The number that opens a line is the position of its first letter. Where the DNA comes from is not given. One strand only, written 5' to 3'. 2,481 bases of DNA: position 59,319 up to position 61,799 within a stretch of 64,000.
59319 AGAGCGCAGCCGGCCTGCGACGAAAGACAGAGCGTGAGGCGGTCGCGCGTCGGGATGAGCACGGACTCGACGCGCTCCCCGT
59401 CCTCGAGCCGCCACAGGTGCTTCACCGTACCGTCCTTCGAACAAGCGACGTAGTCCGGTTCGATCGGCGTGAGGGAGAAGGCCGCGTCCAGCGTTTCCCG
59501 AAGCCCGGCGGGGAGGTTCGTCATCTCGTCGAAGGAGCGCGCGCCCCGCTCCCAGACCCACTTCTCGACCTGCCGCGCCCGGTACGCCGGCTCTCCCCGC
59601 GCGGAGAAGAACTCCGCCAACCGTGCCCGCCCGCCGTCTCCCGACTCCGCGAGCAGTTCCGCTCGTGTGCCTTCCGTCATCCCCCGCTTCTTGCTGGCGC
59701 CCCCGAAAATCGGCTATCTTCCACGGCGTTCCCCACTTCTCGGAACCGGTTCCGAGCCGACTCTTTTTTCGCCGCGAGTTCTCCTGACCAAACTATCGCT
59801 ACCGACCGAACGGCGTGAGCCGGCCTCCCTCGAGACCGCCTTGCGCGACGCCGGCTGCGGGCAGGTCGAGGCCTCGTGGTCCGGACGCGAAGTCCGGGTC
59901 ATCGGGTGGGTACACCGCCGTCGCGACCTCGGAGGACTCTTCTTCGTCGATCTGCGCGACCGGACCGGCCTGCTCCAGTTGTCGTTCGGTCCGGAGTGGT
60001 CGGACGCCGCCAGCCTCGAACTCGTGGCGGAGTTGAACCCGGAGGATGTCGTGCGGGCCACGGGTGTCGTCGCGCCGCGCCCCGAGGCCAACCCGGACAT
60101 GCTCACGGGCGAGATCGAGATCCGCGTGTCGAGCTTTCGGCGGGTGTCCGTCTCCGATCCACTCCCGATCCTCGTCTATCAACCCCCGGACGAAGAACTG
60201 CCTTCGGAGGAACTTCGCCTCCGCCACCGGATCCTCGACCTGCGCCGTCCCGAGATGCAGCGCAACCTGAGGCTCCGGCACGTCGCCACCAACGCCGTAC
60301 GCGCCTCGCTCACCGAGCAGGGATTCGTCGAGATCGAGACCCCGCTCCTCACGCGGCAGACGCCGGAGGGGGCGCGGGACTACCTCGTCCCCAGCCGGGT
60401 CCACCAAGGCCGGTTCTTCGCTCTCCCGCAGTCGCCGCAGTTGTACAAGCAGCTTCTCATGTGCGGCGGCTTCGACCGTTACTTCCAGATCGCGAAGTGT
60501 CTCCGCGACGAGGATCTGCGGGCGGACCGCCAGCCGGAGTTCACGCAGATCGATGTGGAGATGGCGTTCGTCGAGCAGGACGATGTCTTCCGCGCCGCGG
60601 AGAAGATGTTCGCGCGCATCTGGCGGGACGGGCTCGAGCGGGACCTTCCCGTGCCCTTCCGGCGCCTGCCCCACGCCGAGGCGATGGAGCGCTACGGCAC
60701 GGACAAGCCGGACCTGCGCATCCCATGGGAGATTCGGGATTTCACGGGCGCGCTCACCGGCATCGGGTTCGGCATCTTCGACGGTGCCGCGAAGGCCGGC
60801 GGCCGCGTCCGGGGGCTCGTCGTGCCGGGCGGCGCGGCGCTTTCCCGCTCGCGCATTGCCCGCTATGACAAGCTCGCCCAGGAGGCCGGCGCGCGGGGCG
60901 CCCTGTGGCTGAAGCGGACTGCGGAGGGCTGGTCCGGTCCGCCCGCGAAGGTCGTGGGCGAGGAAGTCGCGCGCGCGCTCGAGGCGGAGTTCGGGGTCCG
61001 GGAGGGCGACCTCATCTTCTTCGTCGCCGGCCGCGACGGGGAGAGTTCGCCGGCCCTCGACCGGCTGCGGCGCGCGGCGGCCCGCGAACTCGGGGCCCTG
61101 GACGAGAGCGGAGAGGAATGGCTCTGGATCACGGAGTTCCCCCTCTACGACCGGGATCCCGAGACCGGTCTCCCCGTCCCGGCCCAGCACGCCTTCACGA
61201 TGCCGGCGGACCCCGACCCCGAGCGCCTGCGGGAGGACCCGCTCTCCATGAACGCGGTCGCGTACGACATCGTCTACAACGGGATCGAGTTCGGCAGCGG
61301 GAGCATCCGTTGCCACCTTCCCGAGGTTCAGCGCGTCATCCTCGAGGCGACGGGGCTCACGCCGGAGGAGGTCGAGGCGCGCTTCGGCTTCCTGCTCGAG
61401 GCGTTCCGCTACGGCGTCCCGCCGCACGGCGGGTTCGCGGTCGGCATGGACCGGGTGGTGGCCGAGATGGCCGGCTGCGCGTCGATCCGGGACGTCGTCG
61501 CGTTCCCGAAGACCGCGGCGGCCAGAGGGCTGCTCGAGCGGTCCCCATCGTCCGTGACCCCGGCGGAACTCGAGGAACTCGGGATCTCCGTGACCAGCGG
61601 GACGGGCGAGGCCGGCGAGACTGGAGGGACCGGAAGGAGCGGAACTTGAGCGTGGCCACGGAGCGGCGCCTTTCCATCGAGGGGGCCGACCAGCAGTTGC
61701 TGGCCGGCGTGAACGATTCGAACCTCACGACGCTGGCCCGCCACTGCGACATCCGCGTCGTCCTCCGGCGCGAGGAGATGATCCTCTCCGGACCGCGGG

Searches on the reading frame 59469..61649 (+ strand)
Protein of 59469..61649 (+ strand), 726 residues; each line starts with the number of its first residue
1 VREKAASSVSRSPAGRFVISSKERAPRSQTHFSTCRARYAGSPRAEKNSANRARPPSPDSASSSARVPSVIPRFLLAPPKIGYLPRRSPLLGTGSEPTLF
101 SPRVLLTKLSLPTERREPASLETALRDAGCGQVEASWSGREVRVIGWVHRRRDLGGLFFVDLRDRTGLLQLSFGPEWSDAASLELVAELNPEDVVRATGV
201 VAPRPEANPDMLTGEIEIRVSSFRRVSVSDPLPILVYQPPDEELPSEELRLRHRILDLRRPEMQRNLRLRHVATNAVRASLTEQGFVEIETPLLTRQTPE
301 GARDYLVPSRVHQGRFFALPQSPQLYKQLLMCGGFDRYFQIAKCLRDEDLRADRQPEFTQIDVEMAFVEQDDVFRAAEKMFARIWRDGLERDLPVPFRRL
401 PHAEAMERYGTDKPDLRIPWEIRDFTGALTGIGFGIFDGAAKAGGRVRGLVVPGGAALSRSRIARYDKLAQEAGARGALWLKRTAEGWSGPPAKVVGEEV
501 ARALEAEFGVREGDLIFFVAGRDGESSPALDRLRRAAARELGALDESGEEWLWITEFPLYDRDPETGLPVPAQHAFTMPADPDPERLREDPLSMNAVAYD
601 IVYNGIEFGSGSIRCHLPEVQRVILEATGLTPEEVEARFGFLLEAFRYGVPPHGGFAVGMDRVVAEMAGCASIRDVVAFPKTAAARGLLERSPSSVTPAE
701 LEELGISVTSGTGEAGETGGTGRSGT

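Call 34: search_protein_families(library=pfam, proteins=[window:59469-61649:+], max_evalue=0.00001)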
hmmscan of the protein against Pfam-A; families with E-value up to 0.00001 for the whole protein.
window:59469-61649:+ (726 aa): 3 families
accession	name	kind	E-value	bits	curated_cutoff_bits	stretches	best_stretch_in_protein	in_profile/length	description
PF00152.25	tRNA-synt_2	-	2e-111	372.4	25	1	246-682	1-307/308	tRNA synthetases class II (D, K and N)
PF02938.19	GAD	-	2.9e-18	66.3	23.4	1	437-522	1-87/95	GAD domain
PF01336.31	tRNA_anti-codon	-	8.4e-15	54.9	27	1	142-224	1-73/75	OB-fold nucleic acid binding domain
